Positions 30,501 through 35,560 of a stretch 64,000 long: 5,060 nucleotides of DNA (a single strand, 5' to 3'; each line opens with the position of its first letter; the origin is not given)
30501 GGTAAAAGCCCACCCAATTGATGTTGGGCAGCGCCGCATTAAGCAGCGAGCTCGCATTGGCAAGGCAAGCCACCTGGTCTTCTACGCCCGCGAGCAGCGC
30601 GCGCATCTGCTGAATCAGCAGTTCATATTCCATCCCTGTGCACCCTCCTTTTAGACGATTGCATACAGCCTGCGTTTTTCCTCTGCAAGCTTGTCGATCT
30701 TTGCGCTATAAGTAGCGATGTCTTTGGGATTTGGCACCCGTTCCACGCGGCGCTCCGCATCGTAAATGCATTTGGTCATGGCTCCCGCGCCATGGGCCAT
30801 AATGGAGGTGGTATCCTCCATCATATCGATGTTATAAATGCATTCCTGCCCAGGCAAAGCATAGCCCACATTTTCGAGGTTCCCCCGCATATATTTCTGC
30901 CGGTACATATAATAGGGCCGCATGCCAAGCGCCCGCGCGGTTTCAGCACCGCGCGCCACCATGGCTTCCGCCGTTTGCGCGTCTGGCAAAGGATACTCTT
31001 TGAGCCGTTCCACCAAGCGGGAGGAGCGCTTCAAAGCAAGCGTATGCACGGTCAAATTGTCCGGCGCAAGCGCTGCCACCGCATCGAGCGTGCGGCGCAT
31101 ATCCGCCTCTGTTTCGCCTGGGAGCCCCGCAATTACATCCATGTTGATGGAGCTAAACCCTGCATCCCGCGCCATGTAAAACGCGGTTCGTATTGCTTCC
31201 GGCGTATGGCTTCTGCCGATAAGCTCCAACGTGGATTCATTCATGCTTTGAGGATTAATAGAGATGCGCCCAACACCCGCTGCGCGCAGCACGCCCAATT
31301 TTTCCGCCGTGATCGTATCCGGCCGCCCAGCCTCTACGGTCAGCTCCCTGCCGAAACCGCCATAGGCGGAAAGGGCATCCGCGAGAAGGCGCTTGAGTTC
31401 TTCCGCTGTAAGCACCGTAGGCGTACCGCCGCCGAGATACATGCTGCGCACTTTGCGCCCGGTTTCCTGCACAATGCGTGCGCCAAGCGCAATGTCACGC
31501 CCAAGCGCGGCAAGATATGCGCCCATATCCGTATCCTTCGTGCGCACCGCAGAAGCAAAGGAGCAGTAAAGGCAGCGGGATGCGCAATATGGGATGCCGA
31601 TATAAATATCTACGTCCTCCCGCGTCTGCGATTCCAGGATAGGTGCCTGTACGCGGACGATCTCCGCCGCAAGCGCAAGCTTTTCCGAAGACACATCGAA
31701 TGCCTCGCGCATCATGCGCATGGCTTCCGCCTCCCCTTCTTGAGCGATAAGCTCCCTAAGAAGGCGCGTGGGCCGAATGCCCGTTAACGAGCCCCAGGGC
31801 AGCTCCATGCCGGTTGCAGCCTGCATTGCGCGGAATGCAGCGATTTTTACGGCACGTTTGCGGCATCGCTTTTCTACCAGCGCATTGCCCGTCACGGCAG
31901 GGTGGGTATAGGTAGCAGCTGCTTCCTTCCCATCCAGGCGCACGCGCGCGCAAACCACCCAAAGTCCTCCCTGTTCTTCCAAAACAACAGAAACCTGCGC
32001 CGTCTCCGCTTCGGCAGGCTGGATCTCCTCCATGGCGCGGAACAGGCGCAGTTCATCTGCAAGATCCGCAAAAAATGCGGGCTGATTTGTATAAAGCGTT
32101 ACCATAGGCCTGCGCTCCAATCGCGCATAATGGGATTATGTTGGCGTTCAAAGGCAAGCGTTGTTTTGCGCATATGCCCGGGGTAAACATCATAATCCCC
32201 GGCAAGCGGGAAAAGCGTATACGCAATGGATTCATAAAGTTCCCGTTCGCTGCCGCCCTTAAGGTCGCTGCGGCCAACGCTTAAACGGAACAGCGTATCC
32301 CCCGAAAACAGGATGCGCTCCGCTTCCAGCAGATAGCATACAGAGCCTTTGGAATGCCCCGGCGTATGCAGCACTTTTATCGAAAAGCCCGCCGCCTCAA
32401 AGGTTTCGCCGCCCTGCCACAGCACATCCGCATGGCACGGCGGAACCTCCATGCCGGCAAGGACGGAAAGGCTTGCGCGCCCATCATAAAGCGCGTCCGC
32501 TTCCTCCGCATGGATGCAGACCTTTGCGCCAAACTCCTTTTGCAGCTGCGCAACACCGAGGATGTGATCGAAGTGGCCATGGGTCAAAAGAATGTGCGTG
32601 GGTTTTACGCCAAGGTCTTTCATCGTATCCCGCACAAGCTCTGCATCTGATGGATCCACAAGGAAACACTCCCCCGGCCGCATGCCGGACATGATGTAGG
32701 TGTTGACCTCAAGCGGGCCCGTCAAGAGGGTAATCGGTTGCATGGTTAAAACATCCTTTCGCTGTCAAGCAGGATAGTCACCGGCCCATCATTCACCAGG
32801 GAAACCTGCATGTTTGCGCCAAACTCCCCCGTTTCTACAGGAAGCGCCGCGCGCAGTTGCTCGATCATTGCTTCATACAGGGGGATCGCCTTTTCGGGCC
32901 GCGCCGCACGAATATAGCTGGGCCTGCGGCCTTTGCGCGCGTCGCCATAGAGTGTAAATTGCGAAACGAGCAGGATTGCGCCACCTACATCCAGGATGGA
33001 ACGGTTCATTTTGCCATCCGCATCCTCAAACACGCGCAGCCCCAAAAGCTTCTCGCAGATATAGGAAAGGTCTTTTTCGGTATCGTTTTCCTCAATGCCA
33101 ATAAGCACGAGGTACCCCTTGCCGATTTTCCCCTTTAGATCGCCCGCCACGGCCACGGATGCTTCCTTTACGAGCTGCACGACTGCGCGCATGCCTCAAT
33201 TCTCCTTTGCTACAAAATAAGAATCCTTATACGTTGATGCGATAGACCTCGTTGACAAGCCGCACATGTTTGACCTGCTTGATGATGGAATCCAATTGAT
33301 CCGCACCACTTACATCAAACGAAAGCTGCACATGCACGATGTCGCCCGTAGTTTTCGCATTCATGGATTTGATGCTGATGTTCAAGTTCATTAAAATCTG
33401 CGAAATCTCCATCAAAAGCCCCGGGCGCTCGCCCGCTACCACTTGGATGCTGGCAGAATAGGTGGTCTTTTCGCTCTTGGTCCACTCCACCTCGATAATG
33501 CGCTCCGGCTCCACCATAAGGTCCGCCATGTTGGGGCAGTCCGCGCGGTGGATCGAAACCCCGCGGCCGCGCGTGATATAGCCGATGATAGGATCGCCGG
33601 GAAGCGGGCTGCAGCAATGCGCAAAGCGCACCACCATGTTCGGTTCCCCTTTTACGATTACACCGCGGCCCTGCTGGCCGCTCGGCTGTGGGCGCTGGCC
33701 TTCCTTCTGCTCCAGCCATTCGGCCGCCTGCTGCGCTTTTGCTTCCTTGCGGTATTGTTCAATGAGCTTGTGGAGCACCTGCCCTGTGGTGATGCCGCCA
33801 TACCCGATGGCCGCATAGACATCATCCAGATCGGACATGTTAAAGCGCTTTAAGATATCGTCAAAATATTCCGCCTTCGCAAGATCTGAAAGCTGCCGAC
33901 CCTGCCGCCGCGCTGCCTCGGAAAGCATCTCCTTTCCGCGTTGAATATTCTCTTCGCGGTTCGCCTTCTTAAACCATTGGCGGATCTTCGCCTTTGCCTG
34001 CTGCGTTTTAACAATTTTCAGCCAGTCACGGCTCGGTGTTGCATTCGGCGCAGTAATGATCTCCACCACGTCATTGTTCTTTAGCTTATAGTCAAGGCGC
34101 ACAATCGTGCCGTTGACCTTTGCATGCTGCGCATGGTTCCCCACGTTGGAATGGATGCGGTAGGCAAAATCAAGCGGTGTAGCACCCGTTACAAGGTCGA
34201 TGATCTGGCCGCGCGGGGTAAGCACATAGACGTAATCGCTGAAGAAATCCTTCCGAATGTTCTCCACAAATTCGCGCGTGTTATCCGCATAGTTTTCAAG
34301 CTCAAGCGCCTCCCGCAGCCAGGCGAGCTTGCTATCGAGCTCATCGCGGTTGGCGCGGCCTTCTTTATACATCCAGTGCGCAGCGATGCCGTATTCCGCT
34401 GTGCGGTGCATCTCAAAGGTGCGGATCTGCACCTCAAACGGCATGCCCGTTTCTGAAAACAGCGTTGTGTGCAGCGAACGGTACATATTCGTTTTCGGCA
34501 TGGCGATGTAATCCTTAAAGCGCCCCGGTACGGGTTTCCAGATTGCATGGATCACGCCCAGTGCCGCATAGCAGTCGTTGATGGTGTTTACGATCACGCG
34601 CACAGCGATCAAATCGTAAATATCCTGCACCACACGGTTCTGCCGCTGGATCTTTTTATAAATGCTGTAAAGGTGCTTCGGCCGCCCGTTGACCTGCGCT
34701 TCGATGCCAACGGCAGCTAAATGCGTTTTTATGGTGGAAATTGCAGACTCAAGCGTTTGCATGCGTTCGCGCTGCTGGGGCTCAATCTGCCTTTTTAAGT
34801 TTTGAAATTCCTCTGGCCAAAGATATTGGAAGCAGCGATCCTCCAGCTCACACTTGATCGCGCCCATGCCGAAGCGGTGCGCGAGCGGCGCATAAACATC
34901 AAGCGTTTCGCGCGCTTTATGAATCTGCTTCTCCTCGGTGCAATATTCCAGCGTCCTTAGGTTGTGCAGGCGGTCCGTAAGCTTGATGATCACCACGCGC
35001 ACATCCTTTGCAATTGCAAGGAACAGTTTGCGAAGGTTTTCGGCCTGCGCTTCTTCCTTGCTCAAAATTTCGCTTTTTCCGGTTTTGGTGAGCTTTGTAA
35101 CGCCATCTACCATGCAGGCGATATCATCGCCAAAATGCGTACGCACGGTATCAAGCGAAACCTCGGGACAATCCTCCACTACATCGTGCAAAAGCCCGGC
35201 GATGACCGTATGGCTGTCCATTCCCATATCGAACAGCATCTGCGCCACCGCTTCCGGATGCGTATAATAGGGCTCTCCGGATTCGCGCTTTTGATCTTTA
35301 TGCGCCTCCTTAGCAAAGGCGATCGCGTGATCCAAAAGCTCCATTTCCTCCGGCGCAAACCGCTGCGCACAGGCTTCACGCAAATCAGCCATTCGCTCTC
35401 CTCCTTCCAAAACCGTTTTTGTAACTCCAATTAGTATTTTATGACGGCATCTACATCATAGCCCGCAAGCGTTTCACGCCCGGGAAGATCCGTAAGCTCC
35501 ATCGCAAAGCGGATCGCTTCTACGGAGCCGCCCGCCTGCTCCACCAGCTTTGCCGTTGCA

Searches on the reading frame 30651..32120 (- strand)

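Call 32: search_protein_families(library=ncbifam, max_evalue=0.00001, proteins=[window:30651-32120:-])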
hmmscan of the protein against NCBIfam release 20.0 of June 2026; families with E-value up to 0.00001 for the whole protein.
window:30651-32120:- (489 aa): 19 families
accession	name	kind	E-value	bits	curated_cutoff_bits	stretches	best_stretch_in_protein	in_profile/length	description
TIGR03994.1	rSAM_HemZ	equivalog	2.1e-143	478.3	321.4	1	88-484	1-399/401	coproporphyrinogen dehydrogenase HemZ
NF006060.0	PRK08207.1-3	equivalog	1.4e-117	393.4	653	1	85-485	65-471/477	coproporphyrinogen III oxidase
NF006061.0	PRK08207.1-4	equivalog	1.2e-113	380.6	702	1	20-483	17-490/501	coproporphyrinogen III oxidase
NF006064.0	PRK08207.2-2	equivalog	9.4e-106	354.6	504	1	105-483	83-456/465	coproporphyrinogen III oxidase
NF006059.0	PRK08207.1-1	equivalog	1.2e-94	317.7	1012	1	88-484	87-489/496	coproporphyrinogen III oxidase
NF006063.0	PRK08207.2-1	equivalog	5.4e-93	312.3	1074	1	84-483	107-510/518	coproporphyrinogen III oxidase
NF006062.0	PRK08207.1-5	equivalog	6.5e-92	308.9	1007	1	87-485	66-470/476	coproporphyrinogen III oxidase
NF006066.0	PRK08207.2-5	equivalog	2.3e-88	297.1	1117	1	87-454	105-475/518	coproporphyrinogen III oxidase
NF006065.0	PRK08207.2-4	equivalog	1e-87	295.1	922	1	94-475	92-479/484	coproporphyrinogen III oxidase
TIGR00539.1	hemN_rel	equivalog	2e-41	142.3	205.4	1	172-450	3-263/361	radical SAM family heme chaperone HemW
NF006067.1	PRK08208.1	equivalog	2.1e-41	142.3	380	1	161-399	27-261/427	STM4012 family radical SAM protein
TIGR00538.1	hemN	equivalog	1.8e-35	122.7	324.95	1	163-382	43-262/454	oxygen-independent coproporphyrinogen III oxidase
TIGR04107.1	rSAM_HutW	equivalog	5.4e-34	117.7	400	1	157-402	27-274/419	heme anaerobic degradation radical SAM methyltransferase ChuW/HutW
NF005133.0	PRK06582.1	equivalog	1.2e-29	103.6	597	1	166-456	8-283/390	coproporphyrinogen III oxidase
NF004567.0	PRK05904.1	equivalog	1.8e-23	83.3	355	1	171-370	8-201/353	coproporphyrinogen III oxidase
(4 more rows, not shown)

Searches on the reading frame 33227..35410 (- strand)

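Call 32: search_protein_families(library=ncbifam, max_evalue=0.00001, proteins=[window:33227-35410:-])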
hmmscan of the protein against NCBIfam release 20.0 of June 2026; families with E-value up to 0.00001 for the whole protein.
window:33227-35410:- (727 aa): 5 families
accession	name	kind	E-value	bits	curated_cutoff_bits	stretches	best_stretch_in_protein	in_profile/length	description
TIGR00691.1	spoT_relA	subfamily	6.7e-232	771.6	499.2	1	29-723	1-686/687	RelA/SpoT family protein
NF008303.0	PRK11092.1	equivalog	4.8e-182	606.8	947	1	10-722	7-697/702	bifunctional GTP diphosphokinase/guanosine-3',5'-bis pyrophosphate 3'-pyrophosphohydrolase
NF008124.0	PRK10872.1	equivalog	4e-166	554.6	728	1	55-720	62-736/744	GTP diphosphokinase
NF053588.1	GTPPhKinYjbM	equivalog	1e-07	31.9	320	1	236-365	37-174/201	GTP diphosphokinase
NF007171.0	PRK09602.1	subfamily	7.8e-06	25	387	0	407-454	347-396/397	YchF-related putative GTPase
